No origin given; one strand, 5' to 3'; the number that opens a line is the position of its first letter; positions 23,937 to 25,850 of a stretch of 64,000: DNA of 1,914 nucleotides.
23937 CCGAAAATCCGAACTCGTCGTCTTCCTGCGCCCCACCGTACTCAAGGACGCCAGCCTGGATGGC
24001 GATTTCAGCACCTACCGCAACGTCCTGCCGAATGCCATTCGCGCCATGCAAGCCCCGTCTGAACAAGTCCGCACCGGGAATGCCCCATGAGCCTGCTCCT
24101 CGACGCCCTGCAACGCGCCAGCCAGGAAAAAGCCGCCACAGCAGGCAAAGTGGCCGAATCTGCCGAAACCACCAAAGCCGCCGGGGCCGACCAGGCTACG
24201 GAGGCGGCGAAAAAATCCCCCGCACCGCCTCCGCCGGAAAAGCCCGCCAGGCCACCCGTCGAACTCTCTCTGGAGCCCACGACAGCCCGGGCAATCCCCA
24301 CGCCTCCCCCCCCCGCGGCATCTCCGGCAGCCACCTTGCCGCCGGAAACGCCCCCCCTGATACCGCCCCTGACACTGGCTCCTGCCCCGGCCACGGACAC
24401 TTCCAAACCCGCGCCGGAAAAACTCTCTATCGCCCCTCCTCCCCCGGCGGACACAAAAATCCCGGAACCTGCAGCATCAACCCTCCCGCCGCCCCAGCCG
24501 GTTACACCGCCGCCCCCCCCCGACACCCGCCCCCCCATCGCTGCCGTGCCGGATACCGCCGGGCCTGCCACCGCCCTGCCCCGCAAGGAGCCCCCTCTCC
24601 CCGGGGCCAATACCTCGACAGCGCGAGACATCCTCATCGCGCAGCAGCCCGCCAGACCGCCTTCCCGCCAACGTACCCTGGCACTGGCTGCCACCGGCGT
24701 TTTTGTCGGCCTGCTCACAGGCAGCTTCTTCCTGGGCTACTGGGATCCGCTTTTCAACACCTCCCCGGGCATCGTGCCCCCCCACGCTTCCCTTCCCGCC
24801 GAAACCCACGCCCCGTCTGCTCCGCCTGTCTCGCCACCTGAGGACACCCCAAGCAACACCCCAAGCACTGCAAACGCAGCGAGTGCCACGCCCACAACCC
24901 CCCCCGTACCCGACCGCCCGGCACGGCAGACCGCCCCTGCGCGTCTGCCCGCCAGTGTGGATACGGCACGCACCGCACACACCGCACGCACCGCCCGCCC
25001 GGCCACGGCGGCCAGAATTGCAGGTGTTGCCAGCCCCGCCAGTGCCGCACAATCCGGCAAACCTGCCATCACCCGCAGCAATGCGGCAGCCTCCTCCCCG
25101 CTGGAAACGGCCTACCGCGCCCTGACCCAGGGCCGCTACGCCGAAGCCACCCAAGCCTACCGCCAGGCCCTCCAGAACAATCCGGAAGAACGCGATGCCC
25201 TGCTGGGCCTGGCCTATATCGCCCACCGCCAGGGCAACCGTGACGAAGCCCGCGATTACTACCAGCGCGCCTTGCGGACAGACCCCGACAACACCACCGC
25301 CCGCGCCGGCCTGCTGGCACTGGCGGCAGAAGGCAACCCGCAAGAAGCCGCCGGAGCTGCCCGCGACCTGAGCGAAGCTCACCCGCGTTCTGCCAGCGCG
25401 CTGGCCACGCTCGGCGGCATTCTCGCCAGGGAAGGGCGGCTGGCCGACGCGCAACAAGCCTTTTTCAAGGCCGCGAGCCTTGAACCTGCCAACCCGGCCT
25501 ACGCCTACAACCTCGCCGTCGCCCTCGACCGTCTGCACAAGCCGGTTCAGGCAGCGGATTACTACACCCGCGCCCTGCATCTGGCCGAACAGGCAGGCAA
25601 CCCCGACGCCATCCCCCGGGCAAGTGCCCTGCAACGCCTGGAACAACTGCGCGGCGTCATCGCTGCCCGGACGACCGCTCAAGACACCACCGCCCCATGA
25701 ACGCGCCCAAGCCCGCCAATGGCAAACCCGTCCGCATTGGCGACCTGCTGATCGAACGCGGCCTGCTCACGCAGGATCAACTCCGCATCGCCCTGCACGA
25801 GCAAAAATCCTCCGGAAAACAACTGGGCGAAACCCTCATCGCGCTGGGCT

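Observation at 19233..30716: Complete-looking MSHA/T2SS-like secretin-ATPase-platform locus with no filament subunit genes and non-canonical organisation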

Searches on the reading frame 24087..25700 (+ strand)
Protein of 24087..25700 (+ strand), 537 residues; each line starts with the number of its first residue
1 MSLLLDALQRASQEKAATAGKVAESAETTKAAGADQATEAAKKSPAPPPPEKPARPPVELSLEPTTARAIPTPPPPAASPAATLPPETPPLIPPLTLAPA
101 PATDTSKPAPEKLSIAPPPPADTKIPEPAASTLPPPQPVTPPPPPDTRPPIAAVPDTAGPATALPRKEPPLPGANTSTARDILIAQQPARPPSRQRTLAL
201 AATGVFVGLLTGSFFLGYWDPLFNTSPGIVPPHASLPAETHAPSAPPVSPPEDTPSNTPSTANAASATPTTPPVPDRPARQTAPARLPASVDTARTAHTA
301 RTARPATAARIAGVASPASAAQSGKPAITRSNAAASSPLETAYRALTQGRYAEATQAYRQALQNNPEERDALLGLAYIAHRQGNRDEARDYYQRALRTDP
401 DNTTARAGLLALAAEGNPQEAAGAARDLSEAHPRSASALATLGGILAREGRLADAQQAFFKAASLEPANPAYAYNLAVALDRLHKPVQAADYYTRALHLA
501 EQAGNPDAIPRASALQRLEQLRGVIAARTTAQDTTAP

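Call 4: search_protein_families(library=pfam, proteins=[window:24087-25700:+], max_evalue=0.01)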
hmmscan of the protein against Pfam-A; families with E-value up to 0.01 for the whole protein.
window:24087-25700:+ (537 aa): 18 families
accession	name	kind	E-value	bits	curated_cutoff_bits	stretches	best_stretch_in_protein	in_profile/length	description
PF13432.12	TPR_16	-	2.2e-19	70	32.7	2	340-402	2-64/65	Tetratricopeptide repeat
PF00515.34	TPR_1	-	7e-18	64.1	27.8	3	370-402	2-34/34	Tetratricopeptide repeat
PF07719.23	TPR_2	-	1.4e-16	59.6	27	2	370-402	2-34/34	Tetratricopeptide repeat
PF14559.12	TPR_19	-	9.7e-15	55.1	25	2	345-411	1-66/68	Tetratricopeptide repeat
PF13428.12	TPR_14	-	1.1e-13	50.8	23.5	2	370-410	2-42/44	Tetratricopeptide repeat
PF13176.12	TPR_7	-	1.4e-10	40.8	27.9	1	371-402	1-32/36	Tetratricopeptide repeat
PF13181.12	TPR_8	-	2.1e-10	40.3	25.7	1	371-402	3-34/34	Tetratricopeptide repeat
PF13424.12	TPR_12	-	3.4e-09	37.2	30.1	2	348-398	16-74/77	Tetratricopeptide repeat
PF13414.12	TPR_11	-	4.4e-09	36.3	26.8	1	348-383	7-42/42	TPR repeat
PF13431.12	TPR_17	-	5.3e-09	36.1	24.4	0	357-389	1-33/34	Tetratricopeptide repeat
PF23914.1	TPR_CcmH_CycH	-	1.1e-08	35.5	42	1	346-415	61-132/158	Cytochrome c-type biogenesis protein H TPR domain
PF25064.1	ARM_TT21_5th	-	8.2e-07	29.8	27.8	0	349-400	15-66/117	TT21 fifth ARM repeats domain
PF13174.12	TPR_6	-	3.1e-06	27.9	26.3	1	370-401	1-32/33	Tetratricopeptide repeat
PF13374.12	TPR_10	-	6.5e-05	23.3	27.5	1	371-397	4-30/42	Tetratricopeptide repeat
PF24575.1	TPR_Slam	-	6.8e-05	23.7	35.2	0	374-422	52-100/104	Surface lipoprotein assembly modifier, N-terminal TPR repeats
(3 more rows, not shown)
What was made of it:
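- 24087..25700 (+): MshN-like bitopic protein: conserved N-terminal motif, Pro-rich cytoplasmic region, TM segment (residues 197-218), periplasmic TPR domain. TPR families (call 4).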

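Call 5: search_protein_families(library=ncbifam, proteins=[window:24087-25700:+], max_evalue=0.01)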
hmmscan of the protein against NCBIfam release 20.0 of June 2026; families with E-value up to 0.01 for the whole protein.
window:24087-25700:+ (537 aa): 25 families
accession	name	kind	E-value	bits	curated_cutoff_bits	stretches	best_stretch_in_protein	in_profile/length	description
TIGR02917.1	PEP_TPR_lipo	equivalog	7.6e-18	63.8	312.2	1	333-500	497-665/899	XrtA/PEP-CTERM system TPR-repeat protein PrsT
TIGR02552.1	LcrH_SycD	equivalog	2.5e-14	53.1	104.8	2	341-404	24-87/136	SycD/LcrH family type III secretion system chaperone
TIGR02521.1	type_IV_pilW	equivalog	1.3e-12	47.7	154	1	329-405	25-101/234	type IV pilus biogenesis/stability protein PilW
NF040959.1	MamA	equivalog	4.4e-12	45.9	200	1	340-500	42-203/204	magnetosome protein MamA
NF008520.0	PRK11447.1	equivalog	1.3e-11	43.1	858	1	340-497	356-521/1157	cellulose synthase complex outer membrane protein BcsC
NF033920.0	C39_PA2778_fam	equivalog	2.3e-11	43.6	150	2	410-500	164-254/255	PA2778 family cysteine peptidase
TIGR00540.1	TPR_hemY_coli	hypoth_equivalog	2.7e-10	39.6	142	2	423-495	313-384/385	heme biosynthesis-associated TPR protein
TIGR03939.1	PGA_TPR_OMP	equivalog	2.7e-10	39.1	366.65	2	382-502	99-220/800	poly-beta-1,6 N-acetyl-D-glucosamine export porin PgaA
NF033758.1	gliding_GltE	equivalog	4.5e-08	32.5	225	1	345-415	96-166/411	adventurous gliding motility TPR repeat lipoprotein GltE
NF007468.0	PRK10049.1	equivalog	1.8e-07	29.8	1043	1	386-486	118-220/817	poly-beta-1,6 N-acetyl-D-glucosamine export porin PgaA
NF033762.1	social_mot_Tgl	equivalog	1.6e-06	27.7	225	1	340-411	36-108/252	social motility TPR repeat lipoprotein Tgl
NF047371.1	FlcA_CTERM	equivalog_domain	4.1e-06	25.6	300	1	347-398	485-536/646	periplasmic flagellar collar protein FlcA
NF008017.0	PRK10747.1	equivalog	4.4e-06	25.8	608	1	420-501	312-392/398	protoheme IX biogenesis protein HemY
TIGR02795.1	tol_pal_ybgF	equivalog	5.6e-06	26.9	90.1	1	340-438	7-112/119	tol-pal system protein YbgF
NF002725.1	PRK02603.1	equivalog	1.8e-05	24.8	143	1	345-407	45-110/173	photosystem I assembly protein Ycf3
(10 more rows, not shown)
